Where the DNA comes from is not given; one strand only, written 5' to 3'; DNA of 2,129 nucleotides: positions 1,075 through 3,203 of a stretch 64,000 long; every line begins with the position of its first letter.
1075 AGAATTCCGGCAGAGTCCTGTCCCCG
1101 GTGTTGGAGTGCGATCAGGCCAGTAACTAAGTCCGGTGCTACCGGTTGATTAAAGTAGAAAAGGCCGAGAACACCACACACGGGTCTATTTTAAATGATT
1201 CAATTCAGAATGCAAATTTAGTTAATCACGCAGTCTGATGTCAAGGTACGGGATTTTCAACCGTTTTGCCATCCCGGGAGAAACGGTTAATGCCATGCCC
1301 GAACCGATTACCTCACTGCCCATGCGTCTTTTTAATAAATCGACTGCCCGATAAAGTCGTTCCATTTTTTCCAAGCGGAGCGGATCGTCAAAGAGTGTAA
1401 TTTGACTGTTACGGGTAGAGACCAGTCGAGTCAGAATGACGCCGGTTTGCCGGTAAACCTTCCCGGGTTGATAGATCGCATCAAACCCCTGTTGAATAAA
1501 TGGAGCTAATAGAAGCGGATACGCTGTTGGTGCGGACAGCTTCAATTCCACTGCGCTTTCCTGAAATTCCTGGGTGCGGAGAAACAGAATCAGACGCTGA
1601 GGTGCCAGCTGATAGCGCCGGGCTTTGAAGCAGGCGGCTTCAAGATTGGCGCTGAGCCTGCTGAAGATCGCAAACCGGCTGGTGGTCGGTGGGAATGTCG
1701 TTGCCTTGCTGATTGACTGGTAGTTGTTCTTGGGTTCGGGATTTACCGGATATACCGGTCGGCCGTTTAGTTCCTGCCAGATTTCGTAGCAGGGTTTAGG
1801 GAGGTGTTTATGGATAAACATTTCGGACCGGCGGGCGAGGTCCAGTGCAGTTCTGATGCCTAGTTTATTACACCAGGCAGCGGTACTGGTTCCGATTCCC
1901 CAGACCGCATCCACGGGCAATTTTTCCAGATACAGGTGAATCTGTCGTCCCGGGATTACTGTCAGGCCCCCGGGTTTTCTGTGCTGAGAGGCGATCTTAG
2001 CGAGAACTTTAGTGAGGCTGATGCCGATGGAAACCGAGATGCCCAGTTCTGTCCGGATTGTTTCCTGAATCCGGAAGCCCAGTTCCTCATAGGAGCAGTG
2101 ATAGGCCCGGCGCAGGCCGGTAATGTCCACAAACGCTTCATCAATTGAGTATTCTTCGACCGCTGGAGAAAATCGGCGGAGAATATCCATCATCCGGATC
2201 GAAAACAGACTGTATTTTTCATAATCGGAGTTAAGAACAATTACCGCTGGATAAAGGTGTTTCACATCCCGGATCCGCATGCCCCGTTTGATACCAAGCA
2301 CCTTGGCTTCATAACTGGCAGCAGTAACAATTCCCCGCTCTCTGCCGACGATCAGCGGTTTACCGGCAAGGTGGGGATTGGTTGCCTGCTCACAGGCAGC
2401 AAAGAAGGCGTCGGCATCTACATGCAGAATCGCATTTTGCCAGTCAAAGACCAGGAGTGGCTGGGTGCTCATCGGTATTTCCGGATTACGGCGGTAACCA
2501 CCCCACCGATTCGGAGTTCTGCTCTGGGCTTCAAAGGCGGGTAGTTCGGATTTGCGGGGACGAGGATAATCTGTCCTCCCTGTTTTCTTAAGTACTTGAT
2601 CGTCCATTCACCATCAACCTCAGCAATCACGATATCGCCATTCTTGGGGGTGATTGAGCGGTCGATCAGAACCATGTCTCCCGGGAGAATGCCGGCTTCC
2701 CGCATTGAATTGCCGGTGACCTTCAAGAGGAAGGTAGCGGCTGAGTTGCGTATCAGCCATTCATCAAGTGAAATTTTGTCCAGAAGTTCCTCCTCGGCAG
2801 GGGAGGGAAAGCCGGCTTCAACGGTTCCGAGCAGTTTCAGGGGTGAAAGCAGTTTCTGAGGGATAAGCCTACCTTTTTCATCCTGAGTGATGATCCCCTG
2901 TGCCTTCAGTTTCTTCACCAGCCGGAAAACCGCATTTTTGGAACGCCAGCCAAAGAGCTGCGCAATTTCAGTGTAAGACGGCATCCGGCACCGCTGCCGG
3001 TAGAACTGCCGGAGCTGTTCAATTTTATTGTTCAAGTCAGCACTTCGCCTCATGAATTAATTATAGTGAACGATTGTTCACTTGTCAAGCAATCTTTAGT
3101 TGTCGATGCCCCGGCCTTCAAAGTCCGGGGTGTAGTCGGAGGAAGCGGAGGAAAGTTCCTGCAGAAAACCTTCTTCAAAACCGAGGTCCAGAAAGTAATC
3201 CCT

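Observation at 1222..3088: Two-gene mutagenesis cassette in which a single LexA/UmuD hybrid may be both repressor and Pol V-like subunit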

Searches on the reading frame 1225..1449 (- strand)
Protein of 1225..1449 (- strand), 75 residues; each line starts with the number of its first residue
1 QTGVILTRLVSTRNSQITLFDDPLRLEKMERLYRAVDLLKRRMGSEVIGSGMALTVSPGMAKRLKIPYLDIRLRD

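Call 45: search_protein_families(library=pfam, proteins=[window:1225-1449:-], max_evalue=10)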
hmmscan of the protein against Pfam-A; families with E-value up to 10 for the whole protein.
seq(75 aa): 2 families
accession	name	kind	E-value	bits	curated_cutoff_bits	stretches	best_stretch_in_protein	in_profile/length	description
PF15985.11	KH_6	-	0.057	14.2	27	1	51-68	1-19/47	KH domain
PF21799.2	MurD-like_N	-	0.062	14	27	1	2-62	11-71/88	Mur ligase MurD-like, N-terminal domain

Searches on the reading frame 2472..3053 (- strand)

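Call 5: search_protein_families(library=pfam, proteins=[window:2472-3053:-], max_evalue=0.01)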
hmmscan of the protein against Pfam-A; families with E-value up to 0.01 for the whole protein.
seq(194 aa): 3 families
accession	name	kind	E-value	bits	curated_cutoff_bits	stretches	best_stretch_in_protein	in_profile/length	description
PF00717.28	Peptidase_S24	-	1.1e-29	102.9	23.3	1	74-186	2-115/116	Peptidase S24-like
PF09339.16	HTH_IclR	-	0.0025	18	22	1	21-59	16-52/52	IclR helix-turn-helix domain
PF01726.22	LexA_DNA_bind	-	0.0028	17.8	23.7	1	14-59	15-60/65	LexA DNA binding domain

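Call 6: search_protein_families(library=ncbifam, proteins=[window:2472-3053:-], max_evalue=0.01)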
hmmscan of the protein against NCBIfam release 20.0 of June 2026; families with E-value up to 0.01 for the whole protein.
seq(194 aa): 4 families
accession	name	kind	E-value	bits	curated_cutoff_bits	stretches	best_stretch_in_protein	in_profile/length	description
NF007621.2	PRK10276.1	subfamily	3e-37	127.2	110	1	79-191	1-115/115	translesion error-prone DNA polymerase V autoproteolytic subunit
TIGR00498.1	lexA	equivalog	5.7e-36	124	110.95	1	13-193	14-202/203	transcriptional repressor LexA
NF051876.1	transXXX_HumD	equivalog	9.8e-17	61.1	120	1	81-164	2-84/129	HumD family translesion DNA polymerase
TIGR02227.1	sigpep_I_bact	equivalog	0.0019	18.1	47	1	102-155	15-71/162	signal peptidase I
